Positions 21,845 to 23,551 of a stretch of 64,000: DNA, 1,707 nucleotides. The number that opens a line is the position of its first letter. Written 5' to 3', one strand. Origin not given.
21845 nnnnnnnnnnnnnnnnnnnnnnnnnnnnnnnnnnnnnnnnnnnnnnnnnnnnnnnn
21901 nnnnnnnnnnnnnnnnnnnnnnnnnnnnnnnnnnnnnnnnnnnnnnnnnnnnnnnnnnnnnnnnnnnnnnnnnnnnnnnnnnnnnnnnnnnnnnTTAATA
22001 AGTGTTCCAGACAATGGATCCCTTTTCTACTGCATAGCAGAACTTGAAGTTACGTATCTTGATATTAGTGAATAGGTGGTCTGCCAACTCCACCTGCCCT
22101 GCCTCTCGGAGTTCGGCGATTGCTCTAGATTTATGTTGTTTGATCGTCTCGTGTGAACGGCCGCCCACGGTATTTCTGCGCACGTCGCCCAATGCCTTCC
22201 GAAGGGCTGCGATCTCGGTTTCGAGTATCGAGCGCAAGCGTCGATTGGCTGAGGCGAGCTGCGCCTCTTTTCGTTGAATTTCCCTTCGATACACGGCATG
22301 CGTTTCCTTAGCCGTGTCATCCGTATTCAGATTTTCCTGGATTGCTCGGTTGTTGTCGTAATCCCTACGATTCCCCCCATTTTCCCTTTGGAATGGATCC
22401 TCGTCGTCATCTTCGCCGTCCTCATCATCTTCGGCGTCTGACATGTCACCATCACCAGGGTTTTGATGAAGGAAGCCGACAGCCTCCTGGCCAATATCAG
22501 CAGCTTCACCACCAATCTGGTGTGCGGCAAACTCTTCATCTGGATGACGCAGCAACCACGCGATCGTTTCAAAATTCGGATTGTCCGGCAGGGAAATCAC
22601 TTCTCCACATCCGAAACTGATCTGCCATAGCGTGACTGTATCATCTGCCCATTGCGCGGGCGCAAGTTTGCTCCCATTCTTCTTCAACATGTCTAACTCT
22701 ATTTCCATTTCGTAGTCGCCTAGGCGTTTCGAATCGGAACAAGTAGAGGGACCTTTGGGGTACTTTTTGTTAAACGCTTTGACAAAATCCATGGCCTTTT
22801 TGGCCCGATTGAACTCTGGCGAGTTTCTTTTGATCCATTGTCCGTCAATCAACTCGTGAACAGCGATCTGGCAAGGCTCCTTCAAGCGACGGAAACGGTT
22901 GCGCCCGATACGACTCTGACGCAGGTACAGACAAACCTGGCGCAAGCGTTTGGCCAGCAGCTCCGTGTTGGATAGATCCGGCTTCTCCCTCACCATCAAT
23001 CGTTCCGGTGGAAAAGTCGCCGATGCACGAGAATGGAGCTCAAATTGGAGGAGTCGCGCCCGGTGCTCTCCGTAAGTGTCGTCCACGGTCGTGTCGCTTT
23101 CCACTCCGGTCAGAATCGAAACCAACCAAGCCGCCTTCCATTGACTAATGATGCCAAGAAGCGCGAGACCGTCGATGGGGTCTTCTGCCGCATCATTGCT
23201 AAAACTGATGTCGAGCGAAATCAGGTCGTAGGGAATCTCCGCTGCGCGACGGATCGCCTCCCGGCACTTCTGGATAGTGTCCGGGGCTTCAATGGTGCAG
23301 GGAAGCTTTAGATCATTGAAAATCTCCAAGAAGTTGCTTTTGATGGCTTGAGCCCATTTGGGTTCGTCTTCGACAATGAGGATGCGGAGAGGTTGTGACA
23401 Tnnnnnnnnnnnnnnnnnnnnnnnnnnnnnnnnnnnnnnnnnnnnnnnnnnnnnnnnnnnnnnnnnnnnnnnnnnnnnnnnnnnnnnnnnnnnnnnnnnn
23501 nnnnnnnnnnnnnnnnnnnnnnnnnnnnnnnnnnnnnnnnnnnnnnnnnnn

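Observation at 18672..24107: Tandemly duplicated two-gene module: 'GSGP' protein + orphan receiver regulator with an unusual output domain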

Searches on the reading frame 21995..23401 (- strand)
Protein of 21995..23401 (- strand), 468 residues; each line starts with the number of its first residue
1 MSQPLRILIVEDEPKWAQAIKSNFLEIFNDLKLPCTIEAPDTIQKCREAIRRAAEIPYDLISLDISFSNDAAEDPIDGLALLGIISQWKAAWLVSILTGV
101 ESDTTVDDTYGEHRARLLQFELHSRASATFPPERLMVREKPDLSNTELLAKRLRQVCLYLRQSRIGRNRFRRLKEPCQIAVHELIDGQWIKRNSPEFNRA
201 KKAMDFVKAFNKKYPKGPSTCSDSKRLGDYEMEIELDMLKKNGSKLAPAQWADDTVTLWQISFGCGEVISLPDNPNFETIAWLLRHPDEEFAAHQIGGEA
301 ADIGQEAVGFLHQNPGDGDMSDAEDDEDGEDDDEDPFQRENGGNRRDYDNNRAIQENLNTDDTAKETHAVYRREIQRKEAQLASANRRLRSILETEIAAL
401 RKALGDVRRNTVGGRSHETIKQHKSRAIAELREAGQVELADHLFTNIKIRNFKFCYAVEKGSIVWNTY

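Call 3: search_protein_families(library=pfam, proteins=[window:21995-23401:-], max_evalue=0.1)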
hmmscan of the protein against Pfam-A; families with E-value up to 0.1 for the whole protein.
window:21995-23401:- (468 aa): 3 families
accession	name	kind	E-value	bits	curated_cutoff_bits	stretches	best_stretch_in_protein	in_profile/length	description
PF00072.30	Response_reg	-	0.0016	19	30.2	1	7-106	1-85/111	Response regulator receiver domain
PF23991.1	DUF7310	-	0.006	17.5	40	1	352-409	10-65/83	Coiled-coil region of unknown function (DUF7310)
PF18368.7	Ig_GlcNase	-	0.073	13.6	26.3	0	234-260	50-76/105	Exo-beta-D-glucosaminidase Ig-fold domain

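Call 6: search_protein_families(library=padloc, proteins=[window:21995-23401:-], max_evalue=0.1)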
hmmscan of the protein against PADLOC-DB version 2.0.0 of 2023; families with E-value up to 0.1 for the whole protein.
window:21995-23401:- (468 aa): 1 family
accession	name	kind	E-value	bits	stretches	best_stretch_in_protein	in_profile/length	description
PDLC04726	PDC-M60C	-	0.036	10.9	1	5-105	1-97/407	-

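Call 7: search_protein_families(library=ncbifam, proteins=[window:21995-23401:-], max_evalue=0.1)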
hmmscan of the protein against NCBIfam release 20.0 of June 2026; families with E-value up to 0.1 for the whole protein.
window:21995-23401:- (468 aa): 0 families

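Call 10: search_solved_structures(query=window:21995-23401:-, max_evalue=1)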
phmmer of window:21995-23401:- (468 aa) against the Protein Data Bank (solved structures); distinct sequences matched with E-value up to 1: 1.
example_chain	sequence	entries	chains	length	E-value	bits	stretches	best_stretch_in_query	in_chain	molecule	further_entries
7bjg_A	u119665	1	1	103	0.76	11.8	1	365-452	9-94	SD21996p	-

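Call 12: find_homologous_proteins(query=window:21995-23401:-)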
Query window:21995-23401:- (468 aa): 14 proteins with E <= 0.001 among 8000 candidates.
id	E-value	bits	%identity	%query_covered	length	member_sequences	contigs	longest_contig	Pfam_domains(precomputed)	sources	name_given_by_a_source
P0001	0.0e+0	1070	100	100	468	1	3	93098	-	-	-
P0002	2.9e-274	928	88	100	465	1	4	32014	-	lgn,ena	-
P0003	1.2e-240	817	76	100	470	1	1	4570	-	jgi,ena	jgi:CheY-like chemotaxis protein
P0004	8.9e-237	804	77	100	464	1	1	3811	-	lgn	-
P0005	2.9e-204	697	93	68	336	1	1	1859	-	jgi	jgi:CheY-like chemotaxis protein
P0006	1.1e-157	544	55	100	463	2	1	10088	PF00072.31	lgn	-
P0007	5.4e-156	538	56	100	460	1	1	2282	-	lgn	-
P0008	1.6e-152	527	54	100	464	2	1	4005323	-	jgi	jgi:CheY-like chemotaxis protein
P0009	2.1e-151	523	55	100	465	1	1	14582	-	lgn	-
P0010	7.2e-151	521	54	100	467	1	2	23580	-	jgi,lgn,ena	-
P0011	1.9e-148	513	55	100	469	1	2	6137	-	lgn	-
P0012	4.5e-148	512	54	100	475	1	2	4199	-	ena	-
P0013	2.1e-38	151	31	95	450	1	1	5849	-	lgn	-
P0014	1.1e-37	148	31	95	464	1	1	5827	-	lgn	-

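Call 13: find_encoding_contigs(protein=P0008, flank=10000, max_places=3)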
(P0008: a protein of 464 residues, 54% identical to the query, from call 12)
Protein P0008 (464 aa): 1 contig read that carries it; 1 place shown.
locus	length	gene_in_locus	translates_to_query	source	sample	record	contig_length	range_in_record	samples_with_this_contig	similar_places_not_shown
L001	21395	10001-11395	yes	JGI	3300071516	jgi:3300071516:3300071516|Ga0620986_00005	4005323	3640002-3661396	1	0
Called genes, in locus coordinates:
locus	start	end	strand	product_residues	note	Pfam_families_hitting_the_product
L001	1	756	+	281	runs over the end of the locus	PF00528:BPD_transp_1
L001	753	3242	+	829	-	-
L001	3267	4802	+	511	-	-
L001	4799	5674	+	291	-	-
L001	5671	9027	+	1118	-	-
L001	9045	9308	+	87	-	-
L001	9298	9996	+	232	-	-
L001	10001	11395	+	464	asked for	-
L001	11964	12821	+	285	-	-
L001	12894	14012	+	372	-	-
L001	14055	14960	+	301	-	-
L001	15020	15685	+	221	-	-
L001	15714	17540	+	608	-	PF00004:AAA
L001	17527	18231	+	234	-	PF01041:DegT_DnrJ_EryC1 (faint)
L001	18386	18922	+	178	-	-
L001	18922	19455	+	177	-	PF04664:OGFr_N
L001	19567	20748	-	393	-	-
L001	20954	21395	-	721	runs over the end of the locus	-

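Call 14: find_encoding_contigs(protein=P0010, flank=10000, max_places=3)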
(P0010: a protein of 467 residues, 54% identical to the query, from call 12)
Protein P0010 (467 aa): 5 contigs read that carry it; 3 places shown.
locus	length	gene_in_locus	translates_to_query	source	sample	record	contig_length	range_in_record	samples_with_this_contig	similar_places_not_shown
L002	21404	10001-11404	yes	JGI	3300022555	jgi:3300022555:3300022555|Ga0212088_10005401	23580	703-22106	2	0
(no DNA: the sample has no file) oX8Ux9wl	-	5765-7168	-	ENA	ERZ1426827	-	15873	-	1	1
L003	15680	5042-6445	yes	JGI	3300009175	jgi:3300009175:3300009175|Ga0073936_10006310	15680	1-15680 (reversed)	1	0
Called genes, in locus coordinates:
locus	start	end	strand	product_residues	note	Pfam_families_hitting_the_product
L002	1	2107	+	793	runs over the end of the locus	-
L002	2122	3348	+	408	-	-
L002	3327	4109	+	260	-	-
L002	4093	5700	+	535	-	-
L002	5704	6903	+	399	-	-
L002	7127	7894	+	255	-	-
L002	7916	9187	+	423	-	PF00072:Response_reg (weak)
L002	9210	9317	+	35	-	-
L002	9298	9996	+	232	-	-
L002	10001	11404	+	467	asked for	-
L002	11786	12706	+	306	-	-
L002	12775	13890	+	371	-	-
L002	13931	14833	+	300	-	-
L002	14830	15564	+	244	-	-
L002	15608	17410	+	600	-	PF00004:AAA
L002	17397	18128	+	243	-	PF01041:DegT_DnrJ_EryC1 (weak)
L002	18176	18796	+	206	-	-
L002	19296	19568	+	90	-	-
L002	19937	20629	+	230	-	-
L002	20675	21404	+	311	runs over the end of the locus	-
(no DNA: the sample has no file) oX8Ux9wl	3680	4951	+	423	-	PF00072:Response_reg (weak)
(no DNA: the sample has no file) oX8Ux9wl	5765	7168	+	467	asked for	-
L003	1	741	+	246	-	?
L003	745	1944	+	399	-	-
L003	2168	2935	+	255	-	-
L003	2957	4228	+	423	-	PF00072:Response_reg (weak)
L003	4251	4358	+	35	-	-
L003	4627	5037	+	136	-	-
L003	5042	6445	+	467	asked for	-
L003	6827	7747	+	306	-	-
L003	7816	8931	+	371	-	-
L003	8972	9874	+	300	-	-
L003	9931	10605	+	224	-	-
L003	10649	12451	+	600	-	PF00004:AAA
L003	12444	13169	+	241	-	PF01041:DegT_DnrJ_EryC1 (weak)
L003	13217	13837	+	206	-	-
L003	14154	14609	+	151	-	-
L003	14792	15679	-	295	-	?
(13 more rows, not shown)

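Call 15: find_encoding_contigs(protein=P0013, flank=10000, max_places=3)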
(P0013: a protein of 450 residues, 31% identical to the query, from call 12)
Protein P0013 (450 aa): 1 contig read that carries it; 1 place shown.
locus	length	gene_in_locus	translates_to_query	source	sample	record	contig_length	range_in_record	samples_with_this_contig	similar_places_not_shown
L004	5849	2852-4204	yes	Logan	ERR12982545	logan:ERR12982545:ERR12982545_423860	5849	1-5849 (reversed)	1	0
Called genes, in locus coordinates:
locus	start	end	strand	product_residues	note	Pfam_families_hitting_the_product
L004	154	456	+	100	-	-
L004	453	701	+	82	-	-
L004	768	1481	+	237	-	-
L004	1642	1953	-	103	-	-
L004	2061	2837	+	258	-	-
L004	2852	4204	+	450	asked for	-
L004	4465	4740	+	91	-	-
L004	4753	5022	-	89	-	-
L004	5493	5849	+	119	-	?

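Call 27: find_related_loci(query=A3, collection=genome_contigs, flank=10000)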
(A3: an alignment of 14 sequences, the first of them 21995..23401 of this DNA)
Query A3 (468 aa) in genome_contigs; peptide patterns used: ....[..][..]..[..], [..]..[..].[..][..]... (x = any residue, [..] = any of these).
135 stretches matched a pattern; 9 encode a relative of the query (tblastn E <= 1e-3); 8 distinct loci.
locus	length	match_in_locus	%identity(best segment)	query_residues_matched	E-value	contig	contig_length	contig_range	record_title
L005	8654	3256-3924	32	5-284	9e-33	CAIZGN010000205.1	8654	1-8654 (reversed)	MAG: Candidatus Hydrogenedentes bacterium isolate Kiruna3_bin-1600 genome assembly, contig: bin-1600:205/740, whole geno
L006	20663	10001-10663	30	5-284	2e-28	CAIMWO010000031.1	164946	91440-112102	MAG: uncultured Phycisphaerales bacterium isolate AM-2014_bin-1447 genome assembly, contig: bin-1447:31/97, whole genome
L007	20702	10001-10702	30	5-284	5e-28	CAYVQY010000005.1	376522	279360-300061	MAG TPA_asm: uncultured Brevifollis sp. isolate SRP329715_co2_144 genome assembly, contig: NODE_26_length_376522_cov_17.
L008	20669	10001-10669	28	5-284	4e-27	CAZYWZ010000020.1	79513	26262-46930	MAG TPA_asm: uncultured Verrucomicrobiales bacterium isolate SRP323723_co1_57 genome assembly, contig: NODE_279_length_7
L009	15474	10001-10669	28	5-284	4e-26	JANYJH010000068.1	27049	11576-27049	MAG: Phragmitibacter sp. isolate GL140_3_metabinner_74 GL140_3_k141_2481458, whole genome shotgun sequence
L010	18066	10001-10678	28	3-284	8e-26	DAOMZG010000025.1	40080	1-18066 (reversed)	MAG TPA_asm: Verrucomicrobiota bacterium isolate AMR_MDS_5606 NODE_80_length_40080_cov_7.722573, whole genome shotgun se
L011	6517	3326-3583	30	4-103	5e-5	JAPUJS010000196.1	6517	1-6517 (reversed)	MAG: bacterium isolate KW1-S15_112 KW1-S15_112_cg196, whole genome shotgun sequence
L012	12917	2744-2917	37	5-67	1e-4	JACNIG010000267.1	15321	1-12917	MAG: Candidatus Desulfatibia vada NIOZ-UU_NODE_4854_length_15321_cov_34.677, whole genome shotgun sequence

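Call 32: predict_structure(alignment_id=A3)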
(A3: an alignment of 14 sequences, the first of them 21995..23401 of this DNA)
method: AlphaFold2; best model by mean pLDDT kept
length: 468 residues; sequences in the alignment: 14
mean_pLDDT: 73.2   pTM: 0.47
mean pLDDT of the five models: 73.2, 72.5, 65.2, 64.4, 61.8
residues with pLDDT >= 90: 58; 70-90: 272; 50-70: 64; < 50: 74
segments of 3 or more residues with pLDDT < 50: 302-362, 407-418
pLDDT, mean of each block of 10 residues (from residue 1): 78 88 89 86 87 84 82 73 87 76 60 74 82 79 83 86 73 87 90 88 92 87 89 91 86 87 73 80 81 59 41 28 30 37 34 35 57 83 79 82 58 42 70 79 81 75 73
secondary structure, 60 per line:
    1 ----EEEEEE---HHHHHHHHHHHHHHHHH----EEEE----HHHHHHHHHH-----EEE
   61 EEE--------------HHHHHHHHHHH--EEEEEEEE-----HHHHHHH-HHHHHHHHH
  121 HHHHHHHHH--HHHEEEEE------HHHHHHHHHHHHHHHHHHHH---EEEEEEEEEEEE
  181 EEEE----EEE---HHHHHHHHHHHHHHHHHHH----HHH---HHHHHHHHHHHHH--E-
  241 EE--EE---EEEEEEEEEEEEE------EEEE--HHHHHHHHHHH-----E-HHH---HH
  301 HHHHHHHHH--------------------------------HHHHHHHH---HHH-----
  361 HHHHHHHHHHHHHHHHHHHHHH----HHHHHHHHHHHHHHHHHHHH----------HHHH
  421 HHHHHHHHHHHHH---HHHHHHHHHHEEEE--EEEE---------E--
elements in order: E5-10 H14-30 E35-38 H43-52 E58-63 H78-88 E91-98 H104-110 H112-129 E135-139 H146-165 E169-184 E189-191 H195-213 H224-236 E250-262 E269-272 H275-285 H299-309 H342-349 H361-382 H387-406 H417-433 H437-446 E447-450 E453-456

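Call 35: fold_search(model_id=the predicted structure, library=pdb)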
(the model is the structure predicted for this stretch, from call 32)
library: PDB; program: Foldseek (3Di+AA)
matches with E <= 10: 869; with E <= 0.001: 8
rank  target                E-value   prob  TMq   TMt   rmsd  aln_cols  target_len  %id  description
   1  4cbv_C                1.4e-04  1.00  0.23  0.41  12.5       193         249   16  X-ray structure of full-length ComE from Streptococcus pneumoniae. (released 2014-02-12)
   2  4cbv_E                2.1e-04  1.00  0.23  0.42  14.2       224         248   14  X-ray structure of full-length ComE from Streptococcus pneumoniae. (released 2014-02-12)
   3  4mld_B                2.2e-04  1.00  0.25  0.82   3.6       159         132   16  X-ray structure of ComE D58E REC domain from Streptococcus pneumoniae (released 2014-02-19)
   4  4mld_A                2.3e-04  1.00  0.24  0.77   4.6       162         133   15  X-ray structure of ComE D58E REC domain from Streptococcus pneumoniae (released 2014-02-19)
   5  4ml3_C                3.5e-04  1.00  0.23  0.74   5.8       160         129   15  X-ray structure of ComE D58A REC domain from Streptococcus pneumoniae (released 2014-02-19)
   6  4cbv_F                4.6e-04  1.00  0.23  0.41   4.9       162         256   16  X-ray structure of full-length ComE from Streptococcus pneumoniae. (released 2014-02-12)
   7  4cbv_A                5.8e-04  1.00  0.23  0.42  14.0       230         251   12  X-ray structure of full-length ComE from Streptococcus pneumoniae. (released 2014-02-12)
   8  1i3c_A                6.5e-04  1.00  0.21  0.62   4.4       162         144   17  RESPONSE REGULATOR FOR CYANOBACTERIAL PHYTOCHROME, RCP1 (released 2002-03-06)
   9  4ml3_B                1.2e-03  1.00  0.22  0.69   6.0       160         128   15  X-ray structure of ComE D58A REC domain from Streptococcus pneumoniae (released 2014-02-19)
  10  4ml3_D                1.6e-03  1.00  0.23  0.75   6.2       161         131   15  X-ray structure of ComE D58A REC domain from Streptococcus pneumoniae (released 2014-02-19)
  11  8p5e_E                1.6e-03  0.77  0.17  0.15  24.1       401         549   13  S. cerevisiae nexus-sCMGE after DNA replication initiation (released 2024-05-29)
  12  4cbv_D                1.7e-03  1.00  0.24  0.43   3.8       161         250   16  X-ray structure of full-length ComE from Streptococcus pneumoniae. (released 2014-02-12)
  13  4ml3_A                1.8e-03  1.00  0.24  0.79   3.9       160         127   16  X-ray structure of ComE D58A REC domain from Streptococcus pneumoniae (released 2014-02-19)
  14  1jlk_A                1.9e-03  1.00  0.23  0.66   4.1       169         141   18  Crystal structure of the Mn(2+)-bound form of response regulator Rcp1 (released 2002-03-13)
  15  8q6o_J                2.3e-03  0.77  0.17  0.15  22.5       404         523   10  X. laevis CMG dimer bound to dimeric DONSON - without ATPase (released 2023-10-18)
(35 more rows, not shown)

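Call 46: search_protein_families(library=pfam, proteins=[L007:1686-2531:+, L007:2429-4606:+, L007:4554-5846:+, L007:5843-6502:+, L007:6499-9204:+, L007:11391-12575:+, L007:12628-13509:+, L007:13689-14873:+, L007:14904-15668:+, L007:15511-17478:+], max_evalue=0.05)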
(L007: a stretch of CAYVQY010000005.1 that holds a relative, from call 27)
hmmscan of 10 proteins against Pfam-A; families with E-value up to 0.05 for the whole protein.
L007:1686-2531:+ (281 aa): 1 family
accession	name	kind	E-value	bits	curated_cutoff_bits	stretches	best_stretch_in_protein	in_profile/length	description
PF00528.27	BPD_transp_1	-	5e-08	33.3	26.4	1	98-273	1-174/184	Binding-protein-dependent transport system inner membrane component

L007:2429-4606:+ (725 aa): 0 families

L007:4554-5846:+ (430 aa): 0 families

L007:5843-6502:+ (219 aa): 0 families

L007:6499-9204:+ (901 aa): 0 families

L007:11391-12575:+ (394 aa): 0 families

L007:12628-13509:+ (293 aa): 0 families

L007:13689-14873:+ (394 aa): 0 families

L007:14904-15668:+ (254 aa): 0 families

L007:15511-17478:+ (655 aa): 1 family
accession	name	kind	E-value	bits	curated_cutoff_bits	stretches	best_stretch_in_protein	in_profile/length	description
PF00004.35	AAA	-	3.4e-12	47.4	21.2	1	381-502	1-123/131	ATPase family associated with various cellular activities (AAA)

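Call 53: search_protein_representatives(alignment_id=A3)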
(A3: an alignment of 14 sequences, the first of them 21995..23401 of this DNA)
Query: 14 sequences, 466 profile positions. Proteins with E-value up to 0.001 (for the whole library): 226; up to 1e-10: 48; up to 1e-30: 23. The best 150 are listed.
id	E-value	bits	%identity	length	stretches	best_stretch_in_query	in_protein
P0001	5.8e-228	774.0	-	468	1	1-466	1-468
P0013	7.3e-137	473.6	-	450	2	1-176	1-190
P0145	2.2e-133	462.1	-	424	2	1-298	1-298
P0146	2.4e-110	386.2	-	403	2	1-307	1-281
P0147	4.6e-101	355.6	-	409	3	4-208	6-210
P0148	1.2e-93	331.1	-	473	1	1-465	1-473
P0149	9.7e-83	295.2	-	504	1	1-464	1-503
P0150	4.2e-77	276.6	-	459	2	3-178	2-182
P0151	5.1e-76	273.0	-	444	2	3-176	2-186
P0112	3.6e-75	270.2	-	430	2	3-179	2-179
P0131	3.8e-75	270.1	-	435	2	3-176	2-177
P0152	9.2e-69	249.1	-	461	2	5-179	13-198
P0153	8.4e-68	245.9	-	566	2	3-175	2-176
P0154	1.5e-66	241.8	-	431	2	7-176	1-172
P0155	1.1e-60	222.4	-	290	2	3-175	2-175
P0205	4.7e-08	48.9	-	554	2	340-465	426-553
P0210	1.1e-07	47.8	-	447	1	214-464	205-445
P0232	3.2e-06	42.9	-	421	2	358-465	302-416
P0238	4.9e-06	42.3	-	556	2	406-452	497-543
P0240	6.5e-06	41.9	-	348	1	361-465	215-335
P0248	1.0e-05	41.2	-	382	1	263-465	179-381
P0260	2.2e-05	40.1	-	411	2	360-465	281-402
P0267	2.9e-05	39.7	-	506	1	248-465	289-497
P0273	3.9e-05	39.3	-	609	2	371-465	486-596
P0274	4.3e-05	39.2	-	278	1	362-465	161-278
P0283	7.3e-05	38.4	-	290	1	253-463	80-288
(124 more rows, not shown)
